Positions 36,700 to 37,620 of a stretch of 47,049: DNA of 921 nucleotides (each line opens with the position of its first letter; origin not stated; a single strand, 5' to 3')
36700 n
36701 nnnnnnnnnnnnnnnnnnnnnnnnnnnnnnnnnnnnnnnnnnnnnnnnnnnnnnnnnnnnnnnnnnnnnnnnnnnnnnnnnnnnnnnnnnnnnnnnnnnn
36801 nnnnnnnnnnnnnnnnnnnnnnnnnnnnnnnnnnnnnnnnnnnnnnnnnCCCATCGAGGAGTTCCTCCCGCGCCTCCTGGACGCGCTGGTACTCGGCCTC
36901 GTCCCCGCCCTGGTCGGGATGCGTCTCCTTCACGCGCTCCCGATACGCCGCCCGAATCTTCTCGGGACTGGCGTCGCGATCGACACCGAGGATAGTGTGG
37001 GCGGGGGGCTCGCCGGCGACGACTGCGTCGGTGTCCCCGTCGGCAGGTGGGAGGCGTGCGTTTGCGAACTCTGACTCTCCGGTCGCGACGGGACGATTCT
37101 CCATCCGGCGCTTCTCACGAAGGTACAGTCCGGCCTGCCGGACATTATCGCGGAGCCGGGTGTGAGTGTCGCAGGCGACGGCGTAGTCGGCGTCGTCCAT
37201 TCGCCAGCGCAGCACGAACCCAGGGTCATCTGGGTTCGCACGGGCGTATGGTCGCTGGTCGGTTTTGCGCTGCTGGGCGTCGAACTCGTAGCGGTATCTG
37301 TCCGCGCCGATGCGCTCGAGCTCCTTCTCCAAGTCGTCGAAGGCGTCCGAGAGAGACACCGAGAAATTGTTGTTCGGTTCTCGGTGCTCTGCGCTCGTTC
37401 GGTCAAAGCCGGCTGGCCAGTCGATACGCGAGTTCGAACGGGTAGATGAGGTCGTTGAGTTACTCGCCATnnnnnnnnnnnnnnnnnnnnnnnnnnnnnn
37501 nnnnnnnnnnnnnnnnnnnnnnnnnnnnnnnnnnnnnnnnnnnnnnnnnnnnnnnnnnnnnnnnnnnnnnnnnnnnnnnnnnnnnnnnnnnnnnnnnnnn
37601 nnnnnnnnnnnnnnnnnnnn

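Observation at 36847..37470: Virus-encoded J-domain protein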

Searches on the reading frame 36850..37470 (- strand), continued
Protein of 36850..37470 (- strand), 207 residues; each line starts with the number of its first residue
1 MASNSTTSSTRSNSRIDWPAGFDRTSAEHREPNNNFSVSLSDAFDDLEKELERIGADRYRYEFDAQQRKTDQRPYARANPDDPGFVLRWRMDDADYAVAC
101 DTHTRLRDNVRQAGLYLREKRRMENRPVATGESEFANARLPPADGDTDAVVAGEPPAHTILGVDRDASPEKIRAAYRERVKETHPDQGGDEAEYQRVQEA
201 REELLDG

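Call 68: get_annotated_region(hit=H94, flank=3000)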
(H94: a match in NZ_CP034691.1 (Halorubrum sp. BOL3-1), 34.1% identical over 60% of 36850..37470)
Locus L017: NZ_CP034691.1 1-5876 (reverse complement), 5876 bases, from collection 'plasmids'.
description: Halorubrum sp. BOL3-1 plasmid p117, complete sequence
organism: Halorubrum sp. BOL3-1 (NCBI taxid 2497325)
taxonomy: Archaea; Euryarchaeota; Halobacteria; Halobacteriales; Haloferacaceae; Halorubrum; Halorubrum sp. BOL3-1
host: -; source: -; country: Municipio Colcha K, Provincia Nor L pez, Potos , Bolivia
typing (MOB-suite, as given by PLSDB): non-mobilizable
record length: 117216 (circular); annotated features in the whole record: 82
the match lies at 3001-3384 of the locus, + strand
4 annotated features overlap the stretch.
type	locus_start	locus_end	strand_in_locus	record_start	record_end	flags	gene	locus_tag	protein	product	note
CDS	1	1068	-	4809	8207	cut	-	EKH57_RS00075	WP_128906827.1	tubulin-like doman-containing protein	-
CDS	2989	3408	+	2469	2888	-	-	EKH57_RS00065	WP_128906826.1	hypothetical protein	-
CDS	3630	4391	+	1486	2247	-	-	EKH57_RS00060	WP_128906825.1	hypothetical protein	-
CDS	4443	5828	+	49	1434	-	grpE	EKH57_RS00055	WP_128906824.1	nucleotide exchange factor GrpE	GO:0006457 - protein folding [Evidence IEA]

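Call 69: get_annotated_region(hit=H81, flank=5000)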
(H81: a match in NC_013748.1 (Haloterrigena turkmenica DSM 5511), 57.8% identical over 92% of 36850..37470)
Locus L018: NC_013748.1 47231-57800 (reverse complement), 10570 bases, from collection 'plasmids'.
description: Haloterrigena turkmenica DSM 5511 plasmid pHTUR05, complete sequence
organism: Haloterrigena turkmenica DSM 5511 (NCBI taxid 543526)
taxonomy: Archaea; Euryarchaeota; Halobacteria; Halobacteriales; Natrialbaceae; Haloterrigena; Haloterrigena turkmenica; Haloterrigena turkmenica DSM 5511
host: -; source: -; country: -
typing (MOB-suite, as given by PLSDB): non-mobilizable
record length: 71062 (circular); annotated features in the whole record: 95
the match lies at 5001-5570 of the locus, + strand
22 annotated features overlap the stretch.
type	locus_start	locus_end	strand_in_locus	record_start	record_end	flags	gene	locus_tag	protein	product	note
CDS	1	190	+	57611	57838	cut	-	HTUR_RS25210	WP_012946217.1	hypothetical protein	-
CDS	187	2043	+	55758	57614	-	-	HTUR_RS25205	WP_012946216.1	DNA cytosine methyltransferase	-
CDS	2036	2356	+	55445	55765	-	-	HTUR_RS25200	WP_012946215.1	helix-turn-helix domain-containing protein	GO:0006355 - regulation of DNA-templated transcription [Evidence IEA]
CDS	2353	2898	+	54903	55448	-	-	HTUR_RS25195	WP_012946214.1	hypothetical protein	-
CDS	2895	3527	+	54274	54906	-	-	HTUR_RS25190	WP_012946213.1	hypothetical protein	-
CDS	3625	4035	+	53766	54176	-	-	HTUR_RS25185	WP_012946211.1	hypothetical protein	-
CDS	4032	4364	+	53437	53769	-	-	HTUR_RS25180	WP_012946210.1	hypothetical protein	-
CDS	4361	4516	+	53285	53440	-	-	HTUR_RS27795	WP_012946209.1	hypothetical protein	-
CDS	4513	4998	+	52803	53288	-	-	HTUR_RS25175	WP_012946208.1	hypothetical protein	-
CDS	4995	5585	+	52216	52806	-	-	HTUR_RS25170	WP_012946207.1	DnaJ domain-containing protein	-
CDS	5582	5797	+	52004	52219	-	-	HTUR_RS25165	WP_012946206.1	hypothetical protein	-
CDS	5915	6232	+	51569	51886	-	-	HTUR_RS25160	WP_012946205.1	helix-turn-helix transcriptional regulator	-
CDS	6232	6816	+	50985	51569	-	-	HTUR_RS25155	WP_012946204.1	hypothetical protein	-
CDS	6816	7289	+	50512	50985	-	-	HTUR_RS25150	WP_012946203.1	hypothetical protein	-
CDS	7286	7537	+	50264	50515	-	-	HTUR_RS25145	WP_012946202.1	hypothetical protein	-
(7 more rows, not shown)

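Call 70: search_protein_families(library=pfam, proteins=[L016:2995-3393:+, L016:3404-4477:+, L016:4535-5638:+, L016:742-2802:-, L017:2989-3405:+, L017:3630-4388:+, L017:4443-5825:+], max_evalue=0.01)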
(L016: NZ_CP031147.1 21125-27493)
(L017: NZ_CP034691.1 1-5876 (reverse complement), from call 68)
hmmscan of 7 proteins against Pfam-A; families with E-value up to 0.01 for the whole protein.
L016:2995-3393:+ (133 aa): 0 families

L016:3404-4477:+ (358 aa): 0 families

L016:4535-5638:+ (368 aa): 1 family
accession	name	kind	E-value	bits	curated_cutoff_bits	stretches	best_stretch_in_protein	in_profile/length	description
PF01025.24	GrpE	-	2.1e-22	80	25.8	1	211-366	8-165/165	GrpE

L016:742-2802:- (687 aa): 3 families
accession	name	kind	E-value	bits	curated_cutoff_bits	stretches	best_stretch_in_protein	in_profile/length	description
PF09136.16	Glucodextran_B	-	8.2e-07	29.3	27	0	196-230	47-81/83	Glucodextranase, domain B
PF17957.7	Big_7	-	9.6e-06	26.6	24.1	0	45-105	11-70/70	Bacterial Ig domain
PF19077.6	Big_13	-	6.9e-05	23.7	27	0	43-124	18-101/102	Bacterial Ig-like domain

L017:2989-3405:+ (139 aa): 0 families

L017:3630-4388:+ (253 aa): 2 families
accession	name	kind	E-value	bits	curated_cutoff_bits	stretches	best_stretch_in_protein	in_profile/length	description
PF04473.18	DUF553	-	0.0015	18.4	20.5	1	37-128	24-115/140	Transglutaminase-like domain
PF02839.19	CBM_5_12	-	0.0079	16.6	26.2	0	110-139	10-42/44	Carbohydrate-binding module family 5/12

L017:4443-5825:+ (461 aa): 1 family
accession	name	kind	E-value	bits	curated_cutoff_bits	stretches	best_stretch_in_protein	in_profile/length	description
PF01025.24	GrpE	-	7.9e-31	107.4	25.8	1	303-460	6-164/165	GrpE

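Call 92: search_protein_families(library=padloc, proteins=[window:36850-37470:-, L016:2995-3393:+, L016:3404-4477:+], max_evalue=0.01)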
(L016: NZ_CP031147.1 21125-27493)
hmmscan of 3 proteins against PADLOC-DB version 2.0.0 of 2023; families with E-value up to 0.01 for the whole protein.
window:36850-37470:- (207 aa): 0 families

L016:2995-3393:+ (133 aa): 0 families

L016:3404-4477:+ (358 aa): 0 families

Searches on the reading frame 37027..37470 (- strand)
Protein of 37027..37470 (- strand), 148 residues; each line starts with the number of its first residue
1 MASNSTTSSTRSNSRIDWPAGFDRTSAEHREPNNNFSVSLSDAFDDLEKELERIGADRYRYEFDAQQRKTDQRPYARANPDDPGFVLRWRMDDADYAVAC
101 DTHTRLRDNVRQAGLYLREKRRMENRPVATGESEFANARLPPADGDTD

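Call 12: find_homologous_proteins(query=window:37027-37470:-, max_evalue=0.001)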
Query seq(148 aa) (148 aa): 263 proteins with E <= 0.001 among 278 candidates; the best 120 are listed.
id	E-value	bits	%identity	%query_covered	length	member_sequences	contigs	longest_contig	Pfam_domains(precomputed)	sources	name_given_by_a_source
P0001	2.4e-88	312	97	99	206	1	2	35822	PF00226.37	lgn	-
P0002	1.7e-66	241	100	75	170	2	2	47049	PF00226.37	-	-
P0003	1.5e-61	225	74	90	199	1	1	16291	PF00226.37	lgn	-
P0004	4.3e-61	223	72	97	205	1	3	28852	PF00226.37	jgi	-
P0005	5.1e-60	220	71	95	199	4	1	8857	PF00226.37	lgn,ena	-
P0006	9.6e-60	219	69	99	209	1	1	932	PF00226.37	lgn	-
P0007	1.2e-59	219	74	91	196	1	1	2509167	PF00226.37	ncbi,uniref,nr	ncbi:J domain-containing protein [Halobacterium zhouii]|uniref:J domain-containing protein n=1 Tax=H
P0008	1.4e-59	218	76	87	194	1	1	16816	PF00226.37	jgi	jgi:DnaJ-domain-containing protein 1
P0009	1.8e-59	218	73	90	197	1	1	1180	PF00226.37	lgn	-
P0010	2.6e-59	218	74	89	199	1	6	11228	PF00226.37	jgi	jgi:hypothetical protein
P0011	5.9e-59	216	67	95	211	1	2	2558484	-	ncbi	ncbi:J domain-containing protein [Halopiger thermotolerans]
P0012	6.3e-59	216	73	91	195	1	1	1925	PF00226.37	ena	-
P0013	2.3e-58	214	67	94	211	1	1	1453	-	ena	-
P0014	3.4e-58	214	70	91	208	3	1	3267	-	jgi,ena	-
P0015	4.6e-58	213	70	90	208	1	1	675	PF00226.37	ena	-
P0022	7.3e-57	210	72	89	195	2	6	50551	PF00226.37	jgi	jgi:hypothetical protein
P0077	1.9e-50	189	63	96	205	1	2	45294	PF00226.37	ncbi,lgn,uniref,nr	ncbi:hypothetical protein SAMN06269185_3299 [Natronoarchaeum philippinense]|uniref:J domain-containi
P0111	1.0e-44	170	62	87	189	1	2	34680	PF00226.37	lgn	-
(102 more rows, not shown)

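Call 49: search_protein_representatives(alignment_id=A5)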
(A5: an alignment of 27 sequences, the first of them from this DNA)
Query: 27 sequences, 132 profile positions. Proteins with E-value up to 0.001 (for the whole library): 1699; up to 1e-10: 228; up to 1e-30: 32. The best 150 are listed.
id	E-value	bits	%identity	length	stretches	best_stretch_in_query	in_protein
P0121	8.8e-61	219.7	-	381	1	2-132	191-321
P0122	1.1e-55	203.3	-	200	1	3-132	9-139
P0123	1.1e-52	193.5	-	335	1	2-131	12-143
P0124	1.7e-52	193.0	-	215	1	2-130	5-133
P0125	2.7e-52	192.3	-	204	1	2-131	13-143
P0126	2.9e-51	188.9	-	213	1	2-132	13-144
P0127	5.4e-51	188.1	-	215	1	2-131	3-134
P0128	6.1e-51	187.9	-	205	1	3-132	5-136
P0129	9.5e-49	180.8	-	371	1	2-132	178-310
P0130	1.1e-48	180.5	-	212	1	2-131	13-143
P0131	3.3e-45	169.3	-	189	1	2-127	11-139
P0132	5.7e-45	168.6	-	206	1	2-132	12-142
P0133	8.5e-44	164.8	-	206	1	2-132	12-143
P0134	2.1e-43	163.5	-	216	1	3-131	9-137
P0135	2.4e-43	163.4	-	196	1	2-131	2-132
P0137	1.0e-41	158.1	-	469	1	2-132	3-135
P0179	7.0e-18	80.9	-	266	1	3-124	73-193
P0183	9.6e-18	80.5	-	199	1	3-112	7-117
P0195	2.8e-15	72.5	-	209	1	3-111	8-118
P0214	7.2e-14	68.0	-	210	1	3-130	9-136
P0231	5.1e-13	65.2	-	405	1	3-112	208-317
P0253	2.2e-12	63.2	-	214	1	3-116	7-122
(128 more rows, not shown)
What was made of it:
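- The N-domain profile alone finds 1,699 clusters, most 190-215 aa long (call 49).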

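Call 51: search_protein_families(library=pfam, proteins=[P0183, P0195, P0214, P0253, P0231, P0121, P0137, P0123, P0129, P0179], max_evalue=0.01)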
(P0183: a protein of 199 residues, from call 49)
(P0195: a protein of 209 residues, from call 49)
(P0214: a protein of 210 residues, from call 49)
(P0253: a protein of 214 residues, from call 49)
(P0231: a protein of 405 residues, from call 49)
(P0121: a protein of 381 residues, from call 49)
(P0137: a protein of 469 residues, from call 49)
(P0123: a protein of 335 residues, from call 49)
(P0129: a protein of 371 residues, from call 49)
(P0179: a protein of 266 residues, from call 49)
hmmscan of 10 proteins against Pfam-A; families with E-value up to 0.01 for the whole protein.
P0183 (199 aa): 1 family
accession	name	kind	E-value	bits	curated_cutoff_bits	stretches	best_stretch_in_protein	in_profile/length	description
PF00226.36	DnaJ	-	1.9e-12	47.6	27.8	1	149-194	3-50/63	DnaJ domain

P0195 (209 aa): 1 family
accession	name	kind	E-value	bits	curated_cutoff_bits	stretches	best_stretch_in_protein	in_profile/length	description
PF00226.36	DnaJ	-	1.7e-07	31.7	27.8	1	152-183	2-33/63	DnaJ domain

P0214 (210 aa): 0 families

P0253 (214 aa): 0 families

P0231 (405 aa): 0 families

P0121 (381 aa): 1 family
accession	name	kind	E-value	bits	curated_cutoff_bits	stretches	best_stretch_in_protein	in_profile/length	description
PF00226.36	DnaJ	-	3.6e-09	37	27.8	1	332-379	2-53/63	DnaJ domain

P0137 (469 aa): 2 families
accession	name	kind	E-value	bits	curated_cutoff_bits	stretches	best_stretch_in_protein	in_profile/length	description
PF14216.11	DUF4326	-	3e-18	66.7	25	1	317-416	2-82/82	Domain of unknown function (DUF4326)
PF00226.36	DnaJ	-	6.7e-08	33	27.8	1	147-189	5-51/63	DnaJ domain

P0123 (335 aa): 0 families

P0129 (371 aa): 1 family
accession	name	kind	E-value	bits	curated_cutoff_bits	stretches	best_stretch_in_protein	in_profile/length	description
PF00226.36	DnaJ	-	3.1e-07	30.8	27.8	1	319-369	3-56/63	DnaJ domain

P0179 (266 aa): 1 family
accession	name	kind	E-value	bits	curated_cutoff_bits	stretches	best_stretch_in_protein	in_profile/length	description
PF00226.36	DnaJ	-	2.5e-05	24.7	27.8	1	214-245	3-34/63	DnaJ domain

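Call 55: find_encoding_contigs(protein=P0022, flank=5000, max_places=2)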
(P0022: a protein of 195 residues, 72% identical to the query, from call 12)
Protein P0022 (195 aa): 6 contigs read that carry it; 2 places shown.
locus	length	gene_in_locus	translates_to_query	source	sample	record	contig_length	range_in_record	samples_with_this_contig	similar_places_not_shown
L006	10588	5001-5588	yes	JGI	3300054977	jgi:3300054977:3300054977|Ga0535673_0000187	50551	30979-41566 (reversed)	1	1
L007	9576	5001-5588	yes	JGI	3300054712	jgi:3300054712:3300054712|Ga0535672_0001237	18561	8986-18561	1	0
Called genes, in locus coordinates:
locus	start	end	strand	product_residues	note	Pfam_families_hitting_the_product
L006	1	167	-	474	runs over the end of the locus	-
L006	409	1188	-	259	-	-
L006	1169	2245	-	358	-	-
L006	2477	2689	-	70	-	-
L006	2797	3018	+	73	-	-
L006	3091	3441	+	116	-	-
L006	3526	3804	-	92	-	-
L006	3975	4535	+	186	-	-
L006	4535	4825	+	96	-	PF25213:HVO_A0261_N, PF12840:HTH_20 (weak)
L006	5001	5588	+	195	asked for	PF00226:DnaJ (weak)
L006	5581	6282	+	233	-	PF01555:N6_N4_Mtase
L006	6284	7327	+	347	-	PF02899:Phage_int_SAM_1 (weak)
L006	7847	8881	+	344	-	-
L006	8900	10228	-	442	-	PF00773:RNB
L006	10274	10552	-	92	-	PF24443:DUF7562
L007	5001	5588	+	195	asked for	PF00226:DnaJ (weak)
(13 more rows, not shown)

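Call 56: find_encoding_contigs(protein=P0077, flank=5000, max_places=2)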
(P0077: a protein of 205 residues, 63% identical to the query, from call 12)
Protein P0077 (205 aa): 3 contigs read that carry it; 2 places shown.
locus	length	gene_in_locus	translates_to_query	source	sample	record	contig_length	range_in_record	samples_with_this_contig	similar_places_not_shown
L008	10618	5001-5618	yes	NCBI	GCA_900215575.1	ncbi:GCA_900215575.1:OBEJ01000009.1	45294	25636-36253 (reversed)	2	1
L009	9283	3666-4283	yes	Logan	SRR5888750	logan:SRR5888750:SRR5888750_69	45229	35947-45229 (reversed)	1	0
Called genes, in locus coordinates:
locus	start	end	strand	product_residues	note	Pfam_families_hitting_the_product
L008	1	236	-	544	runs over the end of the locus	-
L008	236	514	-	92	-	PF25213:HVO_A0261_N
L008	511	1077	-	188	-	PF24035:DUF7344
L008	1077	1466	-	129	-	PF03551:PadR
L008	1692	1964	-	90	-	-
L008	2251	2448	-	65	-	-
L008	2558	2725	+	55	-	-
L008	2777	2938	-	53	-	-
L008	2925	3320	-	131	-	PF26417:DUF8112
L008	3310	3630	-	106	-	-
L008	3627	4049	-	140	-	-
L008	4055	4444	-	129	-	-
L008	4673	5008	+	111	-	-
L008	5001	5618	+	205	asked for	PF00226:DnaJ (weak)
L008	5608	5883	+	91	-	-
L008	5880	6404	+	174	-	-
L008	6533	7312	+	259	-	-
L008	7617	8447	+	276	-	PF06564:CBP_BcsQ (weak), PF10609:ParA (faint), PF13614:AAA_31, PF00142:Fer4_NifH (faint), PF01656:CbiA, PF09140:MipZ (weak)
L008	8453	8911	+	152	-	PF26492:DUF8160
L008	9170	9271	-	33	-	-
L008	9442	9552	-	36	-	-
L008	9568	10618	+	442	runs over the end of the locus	PF00589:Phage_integrase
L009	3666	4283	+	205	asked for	PF00226:DnaJ (weak)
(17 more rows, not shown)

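Call 57: find_encoding_contigs(protein=P0111, flank=5000, max_places=2)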
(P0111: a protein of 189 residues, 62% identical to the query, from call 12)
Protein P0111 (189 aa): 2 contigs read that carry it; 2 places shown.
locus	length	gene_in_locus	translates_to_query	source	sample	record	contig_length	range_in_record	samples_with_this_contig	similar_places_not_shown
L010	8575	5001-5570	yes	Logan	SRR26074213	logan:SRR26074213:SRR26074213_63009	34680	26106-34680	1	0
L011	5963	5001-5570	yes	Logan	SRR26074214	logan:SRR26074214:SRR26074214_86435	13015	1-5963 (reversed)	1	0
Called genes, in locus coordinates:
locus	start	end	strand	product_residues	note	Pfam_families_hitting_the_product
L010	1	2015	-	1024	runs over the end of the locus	PF26593:TraC-like, PF12846:AAA_10 (faint), PF13401:AAA_22 (faint)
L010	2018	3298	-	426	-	PF19590:TrbL_3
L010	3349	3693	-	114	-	-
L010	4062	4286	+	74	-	-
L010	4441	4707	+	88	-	-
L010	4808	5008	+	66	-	-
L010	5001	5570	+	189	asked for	PF00226:DnaJ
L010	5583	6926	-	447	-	-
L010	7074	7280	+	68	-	-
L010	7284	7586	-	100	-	-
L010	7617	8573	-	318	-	?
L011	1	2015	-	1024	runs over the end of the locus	PF26593:TraC-like, PF12846:AAA_10 (faint), PF13401:AAA_22 (faint)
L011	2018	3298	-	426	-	PF19590:TrbL_3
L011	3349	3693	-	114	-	-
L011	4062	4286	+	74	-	-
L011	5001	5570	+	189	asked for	PF00226:DnaJ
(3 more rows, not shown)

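Call 60: search_protein_families(library=pfam, proteins=[L008:4673-5005:+, L010:4808-5005:+, L008:5608-5880:+, L008:5880-6401:+, L008:6533-7309:+], max_evalue=0.05)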
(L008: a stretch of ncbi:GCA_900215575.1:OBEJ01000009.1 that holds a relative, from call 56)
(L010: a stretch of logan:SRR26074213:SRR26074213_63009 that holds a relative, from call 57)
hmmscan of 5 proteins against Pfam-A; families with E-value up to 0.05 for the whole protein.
L008:4673-5005:+ (111 aa): 0 families

L010:4808-5005:+ (66 aa): 0 families

L008:5608-5880:+ (91 aa): 0 families

L008:5880-6401:+ (174 aa): 0 families

L008:6533-7309:+ (259 aa): 0 families

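Call 91: search_solved_structures(query=A5, max_evalue=10)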
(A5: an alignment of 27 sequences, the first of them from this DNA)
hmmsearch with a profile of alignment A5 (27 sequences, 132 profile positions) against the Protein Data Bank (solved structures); distinct sequences matched with E-value up to 10: 2.
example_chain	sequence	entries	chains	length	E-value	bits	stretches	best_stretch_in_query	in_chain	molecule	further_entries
6mdh_A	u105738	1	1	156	1.1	12.4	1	14-55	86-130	Ubiquitin-like protein ISG15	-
6oar_B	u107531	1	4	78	1.5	11.9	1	14-55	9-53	Interferon stimulated gene 17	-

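Call 110: list_cluster_members(proteins=[P0001, P0004, P0007])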
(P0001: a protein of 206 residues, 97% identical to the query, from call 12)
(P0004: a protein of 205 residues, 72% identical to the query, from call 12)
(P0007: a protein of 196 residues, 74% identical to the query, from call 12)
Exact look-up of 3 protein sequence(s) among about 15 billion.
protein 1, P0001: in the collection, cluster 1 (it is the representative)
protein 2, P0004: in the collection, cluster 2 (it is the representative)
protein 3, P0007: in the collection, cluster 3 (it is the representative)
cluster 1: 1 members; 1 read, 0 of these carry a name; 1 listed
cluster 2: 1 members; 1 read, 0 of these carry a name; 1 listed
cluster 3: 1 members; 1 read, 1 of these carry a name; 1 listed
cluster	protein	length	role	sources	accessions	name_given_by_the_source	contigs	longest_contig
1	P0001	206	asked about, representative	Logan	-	-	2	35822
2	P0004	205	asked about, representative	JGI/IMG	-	-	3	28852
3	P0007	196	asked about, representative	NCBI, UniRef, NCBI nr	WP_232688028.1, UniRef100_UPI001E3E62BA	J domain-containing protein [Halobacterium zhouii] | J domain-containing protein n=1 Tax=Halobacterium zhouii TaxID=2902624 RepID=UPI001E3E62BA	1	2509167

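Call 111: search_protein_families(library=pfam, alignment_id=A7, max_evalue=10)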
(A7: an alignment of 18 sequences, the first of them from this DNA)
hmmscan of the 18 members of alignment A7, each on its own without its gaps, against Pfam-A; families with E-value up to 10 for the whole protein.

A. member 1, seq(130 aa): 0 families

B. families by the number of members that match (of 18 scanned): 2 families
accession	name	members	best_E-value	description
PF21352.3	Zn_ribbon_Thio2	1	0.11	Thioredoxin 2, N-terminal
PF01494.25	FAD_binding_3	1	0.14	FAD binding domain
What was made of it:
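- On dsRBD / ribosome hibernation factor fold: There is no Pfam signal in 18 diverse N-domains (call 111).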
